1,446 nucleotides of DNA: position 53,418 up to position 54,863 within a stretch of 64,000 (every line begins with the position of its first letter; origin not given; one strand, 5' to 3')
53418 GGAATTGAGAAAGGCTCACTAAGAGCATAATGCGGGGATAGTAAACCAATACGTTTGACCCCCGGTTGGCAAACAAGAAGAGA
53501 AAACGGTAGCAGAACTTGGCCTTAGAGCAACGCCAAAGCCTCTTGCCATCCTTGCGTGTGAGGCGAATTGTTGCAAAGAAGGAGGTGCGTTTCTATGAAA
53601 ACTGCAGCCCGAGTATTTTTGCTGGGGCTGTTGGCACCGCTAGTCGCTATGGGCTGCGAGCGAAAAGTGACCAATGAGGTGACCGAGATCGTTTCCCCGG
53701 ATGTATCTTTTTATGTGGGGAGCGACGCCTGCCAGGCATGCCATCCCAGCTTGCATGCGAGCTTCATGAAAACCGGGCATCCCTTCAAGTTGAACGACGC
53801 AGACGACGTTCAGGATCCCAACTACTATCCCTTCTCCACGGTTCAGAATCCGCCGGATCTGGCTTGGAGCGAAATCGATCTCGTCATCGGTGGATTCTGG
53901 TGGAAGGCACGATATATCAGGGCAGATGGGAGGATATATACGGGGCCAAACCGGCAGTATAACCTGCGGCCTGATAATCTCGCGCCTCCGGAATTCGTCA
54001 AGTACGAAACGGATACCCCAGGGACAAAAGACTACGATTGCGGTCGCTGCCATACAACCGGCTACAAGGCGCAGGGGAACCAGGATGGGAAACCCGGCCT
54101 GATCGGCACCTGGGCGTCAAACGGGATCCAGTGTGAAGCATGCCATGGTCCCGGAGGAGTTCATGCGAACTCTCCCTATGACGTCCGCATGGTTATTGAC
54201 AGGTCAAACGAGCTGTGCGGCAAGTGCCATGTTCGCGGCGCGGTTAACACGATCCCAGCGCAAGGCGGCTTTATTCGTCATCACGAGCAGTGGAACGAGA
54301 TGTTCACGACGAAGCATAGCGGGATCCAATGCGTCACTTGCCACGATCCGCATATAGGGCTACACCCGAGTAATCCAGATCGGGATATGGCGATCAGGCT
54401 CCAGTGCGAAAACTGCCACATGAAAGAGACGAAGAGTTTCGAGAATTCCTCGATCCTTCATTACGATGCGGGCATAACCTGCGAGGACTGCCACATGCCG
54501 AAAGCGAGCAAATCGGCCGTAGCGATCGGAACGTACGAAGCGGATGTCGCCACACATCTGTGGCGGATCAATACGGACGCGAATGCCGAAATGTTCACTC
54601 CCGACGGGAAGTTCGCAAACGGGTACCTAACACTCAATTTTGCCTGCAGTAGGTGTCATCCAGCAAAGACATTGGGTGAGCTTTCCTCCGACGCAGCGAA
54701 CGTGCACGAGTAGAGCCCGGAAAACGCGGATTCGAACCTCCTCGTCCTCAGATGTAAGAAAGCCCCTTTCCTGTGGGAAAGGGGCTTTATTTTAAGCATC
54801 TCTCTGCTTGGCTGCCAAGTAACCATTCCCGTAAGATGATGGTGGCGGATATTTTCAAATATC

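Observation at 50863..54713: Porin-cytochrome extracellular electron-transfer conduit (decahaem, beta-barrel, octahaem lipoprotein)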

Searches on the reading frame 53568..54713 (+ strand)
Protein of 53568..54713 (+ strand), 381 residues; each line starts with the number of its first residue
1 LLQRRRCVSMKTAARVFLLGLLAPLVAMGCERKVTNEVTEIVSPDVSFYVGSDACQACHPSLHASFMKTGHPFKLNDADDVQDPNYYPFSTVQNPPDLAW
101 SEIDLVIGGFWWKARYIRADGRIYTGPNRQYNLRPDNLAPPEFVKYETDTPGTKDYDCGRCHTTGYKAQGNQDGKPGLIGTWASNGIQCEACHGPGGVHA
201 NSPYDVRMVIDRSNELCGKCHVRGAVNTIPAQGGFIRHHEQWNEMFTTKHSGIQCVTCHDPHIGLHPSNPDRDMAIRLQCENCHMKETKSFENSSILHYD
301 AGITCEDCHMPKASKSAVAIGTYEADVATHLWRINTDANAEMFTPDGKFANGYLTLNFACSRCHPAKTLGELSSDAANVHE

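Call 4: search_protein_families(library=pfam, proteins=[window:53568-54713:+], max_evalue=1)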
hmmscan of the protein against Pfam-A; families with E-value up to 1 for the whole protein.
window:53568-54713:+ (381 aa): 7 families
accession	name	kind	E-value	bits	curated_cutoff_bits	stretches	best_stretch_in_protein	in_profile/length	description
PF13435.11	Cytochrome_C554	-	1.9e-12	48.4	20.8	3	151-194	44-84/84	Cytochrome c554 and c-prime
PF14522.11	Cytochrome_C7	-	1.3e-11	44.6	24.8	3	248-309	9-66/67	Cytochrome c7 and related cytochrome c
PF09699.15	Paired_CXXCH_1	-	1.6e-08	34.5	20.6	2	186-222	7-37/41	Doubled CXXCH motif (Paired_CXXCH_1)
PF14537.11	Cytochrom_c3_2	-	3.7e-08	34.1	25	2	183-284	3-78/79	Cytochrome c3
PF02335.20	Cytochrom_C552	-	0.0026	17.3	24.1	1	297-318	239-260/438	Cytochrome c552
PF03264.19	Cytochrom_NNT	-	0.21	11.8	24.1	1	280-331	39-95/174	NapC/NirT cytochrome c family, N-terminal region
PF00684.25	DnaJ_CXXCXGXG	-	0.36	11.6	32.7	1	158-227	1-54/65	DnaJ central domain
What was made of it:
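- On NrfA / HAO / MccA catalytic multihaem enzymes: PF02335 scores 17.3 bits against a cutoff of 24.1 (call 4).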

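Call 5: search_protein_families(library=ncbifam, proteins=[window:53568-54713:+], max_evalue=1)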
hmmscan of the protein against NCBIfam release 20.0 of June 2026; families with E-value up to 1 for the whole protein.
window:53568-54713:+ (381 aa): 10 families
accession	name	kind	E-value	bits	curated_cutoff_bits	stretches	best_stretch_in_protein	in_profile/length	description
NF041198.1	UshA_like_PCGU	equivalog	2.2e-13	49.6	275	2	155-222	442-509/519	UshA-like (seleno)protein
NF041028.1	decahem_GSU2203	exception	3.1e-10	39.8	325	3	157-318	38-190/317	GSU2203 family decaheme c-type cytochrome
TIGR03508.1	decahem_SO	subfamily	2.2e-09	37.2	192.2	1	157-318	4-159/258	DmsE family decaheme c-type cytochrome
TIGR04257.1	nanowire_3heme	domain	4.9e-05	23.4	40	1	187-221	24-58/75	c(7)-type cytochrome triheme domain-containing protein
TIGR03153.1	cytochr_NrfH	equivalog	0.012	15.7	134.2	1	279-364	30-109/138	cytochrome c nitrite reductase small subunit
NF033196.2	c_type_nonphoto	exception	0.025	14.7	70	1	301-368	26-95/98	c-type cytochrome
TIGR01905.1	paired_CXXCH_1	subfamily_domain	0.045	13.7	25.2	1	188-222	8-37/41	doubled CXXCH domain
NF043010.1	Cyt554_Nsmonas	equivalog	0.046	13.1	400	1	149-197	74-119/238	cytochrome c-550 CycA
TIGR03146.1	cyt_nit_nrfB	equivalog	0.45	10.8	166.6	0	154-310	10-142/145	cytochrome c nitrite reductase pentaheme subunit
NF043069.1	T4HPD_activ_SAM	equivalog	0.72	9.2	425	1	277-319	28-69/299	trans-4-hydroxy-L-proline dehydratase activase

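Call 7: search_solved_structures(query=window:53568-54713:+, max_evalue=0.1, show_alignments=1)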
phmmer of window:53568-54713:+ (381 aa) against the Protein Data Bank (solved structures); distinct sequences matched with E-value up to 0.1: 6.
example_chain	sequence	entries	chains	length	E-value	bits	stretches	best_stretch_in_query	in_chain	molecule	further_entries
6i5b_A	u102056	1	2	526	2.9e-17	65.8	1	48-225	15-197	Uncharacterized protein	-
6r2q_A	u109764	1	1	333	2.2e-06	30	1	157-315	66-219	Cystathionine beta-synthase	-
6qvm_A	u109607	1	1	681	1.9e-05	26.9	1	157-260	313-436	Multiheme cytochrome cf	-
1bvb_A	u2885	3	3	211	0.066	15.2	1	145-197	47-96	CYTOCHROME C-554 | CYTOCHROME C554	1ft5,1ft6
6v0a_A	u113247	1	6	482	0.08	15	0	287-315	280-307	Nitrite reductase (cytochrome; ammonia-forming)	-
8bcx_A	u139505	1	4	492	0.092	14.8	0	287-320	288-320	Nitrite reductase (cytochrome; ammonia-forming)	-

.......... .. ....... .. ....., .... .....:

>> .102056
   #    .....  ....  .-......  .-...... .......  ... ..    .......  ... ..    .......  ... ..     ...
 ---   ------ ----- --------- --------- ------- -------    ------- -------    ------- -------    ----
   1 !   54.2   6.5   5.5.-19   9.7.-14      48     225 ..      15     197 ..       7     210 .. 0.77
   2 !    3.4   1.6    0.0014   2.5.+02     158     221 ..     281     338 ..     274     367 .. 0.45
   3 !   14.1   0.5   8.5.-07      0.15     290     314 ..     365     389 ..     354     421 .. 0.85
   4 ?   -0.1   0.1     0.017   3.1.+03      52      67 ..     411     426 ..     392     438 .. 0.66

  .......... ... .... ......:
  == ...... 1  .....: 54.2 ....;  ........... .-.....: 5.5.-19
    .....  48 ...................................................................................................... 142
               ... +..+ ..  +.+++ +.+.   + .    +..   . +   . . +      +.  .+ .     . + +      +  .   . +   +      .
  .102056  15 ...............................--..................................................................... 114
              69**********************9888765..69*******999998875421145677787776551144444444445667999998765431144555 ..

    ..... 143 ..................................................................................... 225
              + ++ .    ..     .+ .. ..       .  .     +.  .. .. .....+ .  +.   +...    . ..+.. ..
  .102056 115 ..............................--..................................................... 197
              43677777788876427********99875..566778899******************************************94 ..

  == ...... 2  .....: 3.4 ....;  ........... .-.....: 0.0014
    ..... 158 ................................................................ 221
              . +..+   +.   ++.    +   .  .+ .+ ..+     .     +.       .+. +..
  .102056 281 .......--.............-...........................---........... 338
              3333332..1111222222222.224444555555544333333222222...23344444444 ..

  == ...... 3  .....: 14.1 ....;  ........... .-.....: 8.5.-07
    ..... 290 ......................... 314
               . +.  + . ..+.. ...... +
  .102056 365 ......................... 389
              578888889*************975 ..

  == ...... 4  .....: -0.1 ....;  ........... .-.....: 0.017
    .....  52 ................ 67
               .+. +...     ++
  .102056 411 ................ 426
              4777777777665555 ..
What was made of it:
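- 53595..54713 (+): cytC: OcwA-like octahaem lipoprotein cytochrome (372 aa; GenBank GTO51_08465). PDB sequence hit OcwA 6i5b, E 2.9e-17 (call 7).
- On OcwA-type surface multihaem cytochromes (NrfA superfamily branch): phmmer E 2.9e-17 (call 7).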

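Call 41: find_homologous_proteins(query=window:53595-54713:+, max_evalue=0.00001)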
Query window:53595-54713:+ (372 aa): 1239 proteins with E <= 0.00001 among 4087 candidates; the best 120 are listed.
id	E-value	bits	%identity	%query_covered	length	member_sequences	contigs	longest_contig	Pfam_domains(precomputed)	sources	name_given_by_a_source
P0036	3.4e-267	904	100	100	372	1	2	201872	PF09699.16,PF14537.12,PF13435.12,PF14522.12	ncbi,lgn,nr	ncbi:MAG: hypothetical protein GTO51_08465 [Candidatus Latescibacteria bacterium]|nr:hypothetical pr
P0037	7.2e-238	807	59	89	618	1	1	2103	PF09699.16,PF14537.12,PF13435.12,PF14522.12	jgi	jgi:formate-dependent nitrite reductase cytochrome c552 subunit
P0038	1.6e-222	757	56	87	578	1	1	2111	PF09699.16,PF14537.12,PF13435.12,PF02085.22,PF14522.12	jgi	jgi:hypothetical protein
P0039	2.4e-198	677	73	100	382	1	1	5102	PF09699.16,PF14537.12,PF13435.12,PF14522.12,PF22113.2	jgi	jgi:hypothetical protein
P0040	5.5e-193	659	71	100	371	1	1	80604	PF14537.12,PF13435.12,PF14522.12,PF22113.2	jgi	jgi:hypothetical protein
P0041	7.3e-193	659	70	100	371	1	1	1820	PF09699.16,PF14537.12,PF13435.12,PF14522.12,PF22113.2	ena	-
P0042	1.5e-174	599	60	89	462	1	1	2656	PF09699.16,PF14537.12,PF13435.12,PF03264.20,PF14522.12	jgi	jgi:hypothetical protein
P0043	1.8e-171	588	64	100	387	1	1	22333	PF09699.16,PF14537.12,PF13435.12,PF14522.12,PF22113.2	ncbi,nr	ncbi:MAG: hypothetical protein HY770_06555 [Chitinivibrionia bacterium]|nr:hypothetical protein [Chi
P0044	6.2e-169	580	63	100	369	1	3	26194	PF09699.16,PF14537.12,PF13435.12,PF14522.12,PF22113.2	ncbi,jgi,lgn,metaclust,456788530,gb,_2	jgi:hypothetical protein|metaclust:\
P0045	1.6e-160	552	61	99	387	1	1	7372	PF14537.12,PF13435.12,PF14522.12,PF22113.2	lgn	-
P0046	1.1e-157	543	61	100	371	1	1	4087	PF09699.16,PF14537.12,PF13435.12,PF14522.12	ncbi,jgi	-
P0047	2.0e-154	532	61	95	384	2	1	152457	PF14537.12,PF13435.12,PF03264.20,PF14522.12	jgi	jgi:hypothetical protein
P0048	1.5e-151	523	59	100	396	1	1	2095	PF09699.16,PF14537.12,PF13435.12,PF14522.12,PF22113.2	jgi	-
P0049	2.8e-147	509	56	99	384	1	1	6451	PF09699.16,PF14537.12,PF13435.12,PF14522.12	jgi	jgi:formate-dependent nitrite reductase cytochrome c552 subunit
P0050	4.6e-145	501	58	99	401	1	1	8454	PF14537.12,PF13435.12,PF14522.12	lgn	-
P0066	2.1e-119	417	52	97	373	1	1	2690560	PF09699.16,PF14537.12,PF13435.12,PF14522.12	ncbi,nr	ncbi:MAG: hypothetical protein JSW03_02995 [Candidatus Eiseniibacteriota bacterium]|nr:MAG: hypothet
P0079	5.1e-109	383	48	98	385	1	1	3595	PF14537.12,PF13435.12,PF02335.21,PF14522.12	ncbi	-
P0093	1.2e-98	349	50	86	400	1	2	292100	PF09699.16,PF14537.12,PF13435.12,PF18204.7,PF14522.12,PF22113.2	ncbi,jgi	jgi:predicted CXXCH cytochrome family protein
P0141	7.4e-90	320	46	88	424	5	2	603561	PF01391.24,PF09699.16,PF14537.12,PF13435.12,PF14522.12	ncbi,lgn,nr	ncbi:MAG: hypothetical protein M9918_20750 [Anaerolineae bacterium]|nr:hypothetical protein [Anaerol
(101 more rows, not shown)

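Call 50: predict_structure(alignment_id=A2)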
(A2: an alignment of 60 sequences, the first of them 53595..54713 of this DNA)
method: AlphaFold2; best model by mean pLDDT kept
length: 372 residues; sequences in the alignment: 60
mean_pLDDT: 91.4   pTM: 0.84
mean pLDDT of the five models: 91.4, 90.0, 90.0, 88.2, 82.0
residues with pLDDT >= 90: 294; 70-90: 54; 50-70: 13; < 50: 11
segments of 3 or more residues with pLDDT < 50: 23-33
pLDDT, mean of each block of 10 residues (from residue 1): 83 74 48 65 95 96 97 96 97 98 96 98 82 95 97 96 98 97 93 92 86 92 95 91 88 94 94 94 94 95 94 93 96 98 97 96 95 81
secondary structure, 60 per line:
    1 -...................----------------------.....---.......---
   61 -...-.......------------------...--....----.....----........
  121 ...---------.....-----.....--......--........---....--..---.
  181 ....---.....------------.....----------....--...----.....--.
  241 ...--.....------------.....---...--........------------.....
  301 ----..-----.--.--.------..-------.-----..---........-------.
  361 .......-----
elements in order: H2-20 H43-47 H51-57 E66-68 H69-72 E96-99 E104-108 E113-123 E133-137 E143-147 H150-153 E158-162 E169-172 H180-184 H188-192 H205-209 E220-223 E226-228 H233-237 H240-243 H246-249 H263-266 H276-283 H296-300 H347-352 H360-367
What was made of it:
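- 53595..54713 (+): AF2 pLDDT 91.4 (call 50).
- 53655..53681 (+): lipidated Cys plus conserved tether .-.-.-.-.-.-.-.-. at the mature N-terminus of cytC. Low-confidence, likely disordered, in the monomer model (call 50).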

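Call 55: fold_search(model_id=the predicted structure, library=pdb)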
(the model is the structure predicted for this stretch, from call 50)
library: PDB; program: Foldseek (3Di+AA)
matches with E <= 10: 140; with E <= 0.001: 8
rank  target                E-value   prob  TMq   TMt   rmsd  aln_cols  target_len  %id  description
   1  6i5b_A                3.7e-13  1.00  0.58  0.46   7.4       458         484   20  Crystal Structure of Outer Cell Wall Cytochrome OcwA (released 2019-09-25)
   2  6i5b_B                1.7e-12  1.00  0.55  0.44   8.0       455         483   20  Crystal Structure of Outer Cell Wall Cytochrome OcwA (released 2019-09-25)
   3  4rkm_B                9.1e-12  1.00  0.56  0.34   7.3       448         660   15  Wolinella succinogenes octaheme sulfite reductase MccA, form I (released 2015-02-04)
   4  4rkm_A                1.4e-11  1.00  0.58  0.35   7.2       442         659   15  Wolinella succinogenes octaheme sulfite reductase MccA, form I (released 2015-02-04)
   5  4rkm_G                2.2e-11  1.00  0.58  0.35   7.4       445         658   15  Wolinella succinogenes octaheme sulfite reductase MccA, form I (released 2015-02-04)
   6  4rkn_C                2.8e-11  1.00  0.53  0.32   8.8       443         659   15  Wolinella succinogenes octaheme sulfite reductase MccA, form II (released 2015-02-04)
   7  4rkn_B                5.9e-11  1.00  0.54  0.33   8.6       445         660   15  Wolinella succinogenes octaheme sulfite reductase MccA, form II (released 2015-02-04)
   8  6qvm_A                6.4e-10  1.00  0.52  0.31  10.2       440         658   18  Undecaheme cytochrome from S-layer of Carboxydothermus ferrireducens (released 2020-03-25)
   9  8rv0                  2.8e-03  0.28  0.18  0.14  20.4       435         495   15  Crystal structure of octaheme nitrite reductase from Trichlorobacter ammonificans in complex with nitrite (released 2024-03-27)
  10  1sp3                  3.2e-02  0.18  0.21  0.19  14.5       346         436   17  Crystal structure of octaheme cytochrome c from Shewanella oneidensis (released 2004-09-21)
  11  5xgs_B                7.7e-01  0.06  0.11  0.10  12.0       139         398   14  Crystal structure of human WBSCR16 (released 2017-06-21)
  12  7vgg_B                8.8e-01  0.10  0.11  0.11   9.2        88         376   11  Cryo-EM structure of Ultraviolet-B activated UVR8 in complex with COP1 (released 2022-05-04)
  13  8c06_A                1.1e+00  0.09  0.11  0.05   8.0        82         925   15  Structure of Dimeric HECT E3 Ubiquitin Ligase UBR5 (released 2023-08-23)
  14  6xzn_B                1.3e+00  0.05  0.06  0.06   8.3        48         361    8  Arabidopsis UV-B photoreceptor UVR8 mutant G101S W285A (released 2021-01-13)
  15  4dnw_B                1.4e+00  0.06  0.07  0.07   8.3        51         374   12  Crystal structure of UVB-resistance protein UVR8 (released 2012-03-07)
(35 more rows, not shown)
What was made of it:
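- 53595..54713 (+): Foldseek: OcwA E 3.7e-13, then MccA and OmhA (call 55).
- On OcwA-type surface multihaem cytochromes (NrfA superfamily branch): Foldseek E 3.7e-13, TM 0.58 (call 55).
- The CytC fold also matches the periplasmic sulfite reductase MccA almost as well as OcwA (call 55).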

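Call 75: find_encoding_contigs(protein=P0066, flank=6000, max_places=1)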
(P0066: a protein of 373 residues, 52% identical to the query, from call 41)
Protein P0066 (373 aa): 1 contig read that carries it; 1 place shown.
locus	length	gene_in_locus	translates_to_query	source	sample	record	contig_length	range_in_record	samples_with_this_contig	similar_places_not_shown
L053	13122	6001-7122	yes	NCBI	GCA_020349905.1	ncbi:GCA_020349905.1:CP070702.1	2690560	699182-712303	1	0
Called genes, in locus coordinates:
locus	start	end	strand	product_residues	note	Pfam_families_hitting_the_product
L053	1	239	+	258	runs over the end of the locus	PF12797:Fer4_2 (weak), PF12838:Fer4_7, PF13237:Fer4_10 (weak), PF13247:Fer4_11, PF00037:Fer4 (weak), PF12837:Fer4_6 (weak), PF12838:Fer4_7 (weak), PF13187:Fer4_9 (weak), +7 more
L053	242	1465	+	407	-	PF03916:NrfD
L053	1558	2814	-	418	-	PF14061:Mtf2_C (faint)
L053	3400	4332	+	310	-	PF03264:Cytochrom_NNT (faint), PF22678:Cytochrom_c_NrfB-like (faint), PF14522:Cytochrome_C7 (faint), PF09699:Paired_CXXCH_1, PF14537:Cytochrom_c3_2 (weak), PF09699:Paired_CXXCH_1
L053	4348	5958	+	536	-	-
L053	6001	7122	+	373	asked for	PF14522:Cytochrome_C7 (faint), PF14537:Cytochrom_c3_2 (faint), PF09699:Paired_CXXCH_1 (faint), PF13435:Cytochrome_C554 (weak)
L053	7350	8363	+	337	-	-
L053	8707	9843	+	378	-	PF01053:Cys_Met_Meta_PP, PF00155:Aminotran_1_2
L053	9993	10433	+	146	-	PF02082:Rrf2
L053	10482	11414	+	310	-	PF00291:PALP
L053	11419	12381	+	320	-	PF25087:GMPPB_C (faint), PF00132:Hexapep (weak)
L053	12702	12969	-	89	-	-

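Call 76: find_encoding_contigs(protein=P0093, flank=6000, max_places=1)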
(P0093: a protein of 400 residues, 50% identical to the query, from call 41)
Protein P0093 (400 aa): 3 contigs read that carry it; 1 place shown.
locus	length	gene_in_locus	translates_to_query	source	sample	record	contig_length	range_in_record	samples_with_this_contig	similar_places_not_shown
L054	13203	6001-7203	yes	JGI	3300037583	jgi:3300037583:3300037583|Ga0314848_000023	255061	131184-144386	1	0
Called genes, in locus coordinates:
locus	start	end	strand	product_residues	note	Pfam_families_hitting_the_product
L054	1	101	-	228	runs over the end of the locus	PF02607:B12-binding_2, PF02310:B12-binding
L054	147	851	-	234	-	PF24279:HVO_2525_N, PF04967:HTH_10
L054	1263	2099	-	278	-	PF01144:CoA_trans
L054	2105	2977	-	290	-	PF01144:CoA_trans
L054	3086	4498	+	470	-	PF02629:CoA_binding, PF13380:CoA_binding_2, PF13607:Succ_CoA_lig, PF19045:Ligase_CoA_2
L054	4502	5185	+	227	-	PF13549:ATP-grasp_5, PF08442:ATP-grasp_2 (weak)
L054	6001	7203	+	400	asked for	PF14522:Cytochrome_C7 (faint), PF14537:Cytochrom_c3_2 (faint), PF13435:Cytochrome_C554 (faint), PF09699:Paired_CXXCH_1 (weak), PF22113:Mtrc-MtrF_II-IV_dom (weak), PF18204:PGF-CTERM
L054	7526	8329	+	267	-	PF00902:TatC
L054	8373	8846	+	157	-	PF01967:MoaC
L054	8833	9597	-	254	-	PF01026:TatD_DNase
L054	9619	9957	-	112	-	PF00543:P-II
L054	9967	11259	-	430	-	PF00909:Ammonium_transp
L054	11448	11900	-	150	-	PF12840:HTH_20 (weak), PF13404:HTH_AsnC-type, PF13412:HTH_24, PF25212:HVO_A0114 (weak), PF01022:HTH_5 (weak), PF08279:HTH_11 (weak), PF08281:Sigma70_r4_2 (faint), PF01037:AsnC_trans_reg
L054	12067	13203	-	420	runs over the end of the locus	PF00330:Aconitase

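Call 77: find_encoding_contigs(protein=P0141, flank=6000, max_places=1)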
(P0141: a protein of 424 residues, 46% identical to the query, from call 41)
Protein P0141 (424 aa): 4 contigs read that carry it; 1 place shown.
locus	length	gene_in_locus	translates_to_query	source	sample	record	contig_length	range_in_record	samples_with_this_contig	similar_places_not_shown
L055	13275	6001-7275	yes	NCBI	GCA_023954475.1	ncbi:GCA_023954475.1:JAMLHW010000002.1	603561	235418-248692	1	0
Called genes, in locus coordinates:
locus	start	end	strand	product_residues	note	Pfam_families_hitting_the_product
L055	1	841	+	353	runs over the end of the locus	PF02899:Phage_int_SAM_1, PF00589:Phage_integrase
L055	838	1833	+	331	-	PF02826:2-Hacid_dh_C, PF00670:AdoHcyase_NAD (faint)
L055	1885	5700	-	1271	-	PF00932:LTD, PF13205:Big_5, PF19580:Exo_endo_phos_3, PF20009:GEVED (weak)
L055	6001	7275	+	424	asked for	PF01391:Collagen (weak), PF14522:Cytochrome_C7 (faint), PF14537:Cytochrom_c3_2 (faint), PF09699:Paired_CXXCH_1 (faint), PF13435:Cytochrome_C554 (faint)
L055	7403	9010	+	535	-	PF22113:Mtrc-MtrF_II-IV_dom (faint), PF09699:Paired_CXXCH_1 (faint), PF14522:Cytochrome_C7 (faint), PF14537:Cytochrom_c3_2 (faint), PF22678:Cytochrom_c_NrfB-like (faint)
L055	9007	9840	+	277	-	PF01292:Ni_hydr_CYTB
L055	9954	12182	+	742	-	PF02085:Cytochrom_CIII (faint), PF14537:Cytochrom_c3_2 (faint), PF14522:Cytochrome_C7 (weak)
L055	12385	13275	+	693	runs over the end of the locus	PF07730:HisKA_3, PF13581:HATPase_c_2 (weak), PF02518:HATPase_c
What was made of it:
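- Homologues carry unambiguously extracellular anchors (calls 76, 77).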
